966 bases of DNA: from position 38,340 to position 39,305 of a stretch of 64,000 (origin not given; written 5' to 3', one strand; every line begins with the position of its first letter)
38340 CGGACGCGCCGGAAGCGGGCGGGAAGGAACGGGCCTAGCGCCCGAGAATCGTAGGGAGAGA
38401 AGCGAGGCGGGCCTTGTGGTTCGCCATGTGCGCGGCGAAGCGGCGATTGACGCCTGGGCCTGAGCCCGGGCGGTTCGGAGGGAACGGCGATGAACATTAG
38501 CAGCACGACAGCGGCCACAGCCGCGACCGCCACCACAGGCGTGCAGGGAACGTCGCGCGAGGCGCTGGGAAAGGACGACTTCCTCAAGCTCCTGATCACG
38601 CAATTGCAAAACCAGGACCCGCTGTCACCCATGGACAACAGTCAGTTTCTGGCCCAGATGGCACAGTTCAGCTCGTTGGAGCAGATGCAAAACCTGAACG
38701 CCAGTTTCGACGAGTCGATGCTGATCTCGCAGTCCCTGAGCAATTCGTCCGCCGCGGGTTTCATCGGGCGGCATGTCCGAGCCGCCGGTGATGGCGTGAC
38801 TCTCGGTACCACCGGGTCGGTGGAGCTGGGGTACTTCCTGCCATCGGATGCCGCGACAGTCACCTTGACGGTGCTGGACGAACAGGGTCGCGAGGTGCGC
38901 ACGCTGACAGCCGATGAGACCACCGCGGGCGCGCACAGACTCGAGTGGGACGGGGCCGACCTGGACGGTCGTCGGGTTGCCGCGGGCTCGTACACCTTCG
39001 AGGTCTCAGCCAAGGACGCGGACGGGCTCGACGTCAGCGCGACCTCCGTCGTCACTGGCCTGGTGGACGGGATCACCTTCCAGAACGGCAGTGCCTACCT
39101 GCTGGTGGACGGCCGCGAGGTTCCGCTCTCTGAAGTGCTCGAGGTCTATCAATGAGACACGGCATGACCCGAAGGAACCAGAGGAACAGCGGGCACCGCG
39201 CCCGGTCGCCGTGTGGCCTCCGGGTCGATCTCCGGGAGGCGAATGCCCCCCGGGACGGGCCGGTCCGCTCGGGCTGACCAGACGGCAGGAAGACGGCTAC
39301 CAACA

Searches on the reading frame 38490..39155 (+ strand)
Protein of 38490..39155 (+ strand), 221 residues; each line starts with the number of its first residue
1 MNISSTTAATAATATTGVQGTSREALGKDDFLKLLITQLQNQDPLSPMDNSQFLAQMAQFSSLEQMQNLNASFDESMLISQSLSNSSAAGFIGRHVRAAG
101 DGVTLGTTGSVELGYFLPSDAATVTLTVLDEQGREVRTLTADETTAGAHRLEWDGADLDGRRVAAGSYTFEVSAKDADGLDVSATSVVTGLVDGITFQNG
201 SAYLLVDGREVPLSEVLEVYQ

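Call 4: search_protein_families(library=pfam, proteins=[window:38490-39155:+], max_evalue=0.01)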
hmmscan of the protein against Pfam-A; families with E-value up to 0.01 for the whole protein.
window:38490-39155:+ (221 aa): 4 families
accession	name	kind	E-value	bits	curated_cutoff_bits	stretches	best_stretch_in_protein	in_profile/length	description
PF03963.19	FlgD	-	1.4e-26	92.9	27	1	4-74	4-74/75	Flagellar hook capping protein - N-terminal region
PF13860.13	FlgD_ig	-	6.5e-20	71.3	27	1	103-177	4-78/79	FlgD Ig-like domain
PF13861.12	FLgD_tudor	-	2.4e-10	40.9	26.9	1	86-216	4-57/58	FlgD Tudor-like domain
PF10029.15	DUF2271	-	0.0074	16.4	27.3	0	135-175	63-103/136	Predicted periplasmic protein (DUF2271)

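Call 10: find_related_loci(query=window:38490-39155:+, collection=genome_contigs, flank=10000)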
Query window:38490-39155:+ (221 aa) in genome_contigs; peptide patterns used: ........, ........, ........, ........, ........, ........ (x = any residue, [..] = any of these).
599 stretches matched a pattern (row limit reached: there are more); 42 encode a relative of the query (tblastn E <= 1e-3); 42 distinct loci.
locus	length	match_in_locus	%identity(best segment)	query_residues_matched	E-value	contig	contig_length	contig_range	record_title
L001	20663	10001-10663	74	1-221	3e-109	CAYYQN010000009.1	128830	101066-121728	MAG TPA_asm: uncultured bacterium isolate binchicken_co115_312 genome assembly, contig: NODE_235_length_128830_cov_9.024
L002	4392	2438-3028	46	23-219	9e-55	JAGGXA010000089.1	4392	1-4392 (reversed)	MAG: Deltaproteobacteria bacterium isolate AUK140 PB_MBMC_094_c_000000000025, whole genome shotgun sequence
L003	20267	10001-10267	53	3-101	2e-26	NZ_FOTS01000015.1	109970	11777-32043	Pelosinus propionicus DSM 13327, whole genome shotgun sequence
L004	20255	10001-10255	52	7-101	2e-25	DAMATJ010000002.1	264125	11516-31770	MAG TPA_asm: Pelosinus fermentans isolate CTOTU48474 NODE_16_length_264125_cov_14.152816, whole genome shotgun sequence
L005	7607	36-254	62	1-73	2e-24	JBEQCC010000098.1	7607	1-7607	MAG: Pelosinus sp. isolate 05_S201.semibin_refined.005_sub NODE_5449_length_7607_cov_1.073797:0-7607, whole genome shotg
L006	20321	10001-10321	49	21-119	3e-23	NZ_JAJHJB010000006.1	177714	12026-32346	Pelosinus baikalensis strain Bkl1 NODE_6_length_177714_cov_57.923713, whole genome shotgun sequence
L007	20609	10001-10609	31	1-221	1e-22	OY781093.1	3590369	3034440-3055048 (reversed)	MAG: Christensenellaceae bacterium isolate 0d35d9bd-b5b0-4a05-a9e0-6f20998331e6 genome assembly, chromosome: 1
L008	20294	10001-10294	46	3-101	8e-22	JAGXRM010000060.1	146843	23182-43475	MAG: Clostridiales bacterium isolate CROMO_A_104 c_000001130595, whole genome shotgun sequence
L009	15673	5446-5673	51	26-111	6e-22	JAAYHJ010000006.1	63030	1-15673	MAG: Clostridiaceae bacterium isolate AS09scLD_371 36831_AS09, whole genome shotgun sequence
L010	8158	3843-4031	56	26-98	2e-21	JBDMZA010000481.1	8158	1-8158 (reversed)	MAG: Clostridiales bacterium isolate NRS2.bin.1 k97_392866, whole genome shotgun sequence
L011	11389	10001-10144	79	25-72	1e-20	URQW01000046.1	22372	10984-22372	uncultured Pelosinus sp. isolate UMGS1260 genome assembly, contig: NODE_250_length_22372_cov_3.670554, whole genome shot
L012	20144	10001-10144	79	26-73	2e-20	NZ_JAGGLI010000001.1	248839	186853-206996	Acetoanaerobium pronyense strain DSM 27512 Ga0454142_01, whole genome shotgun sequence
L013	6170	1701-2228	34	21-219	2e-20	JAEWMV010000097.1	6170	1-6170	MAG: Bacillota bacterium isolate OH_PDB_146 k127_986093, whole genome shotgun sequence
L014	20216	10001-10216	57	8-80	2e-20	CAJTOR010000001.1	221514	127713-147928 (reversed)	MAG TPA_asm: uncultured Lachnospiraceae bacterium isolate MGBC105353 genome assembly, contig: MGBC105353.1, whole genome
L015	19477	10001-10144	71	26-73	3e-20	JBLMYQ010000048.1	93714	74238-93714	MAG: Deltaproteobacteria bacterium isolate MAG225 PRJNA951521_bin9_renamed_47, whole genome shotgun sequence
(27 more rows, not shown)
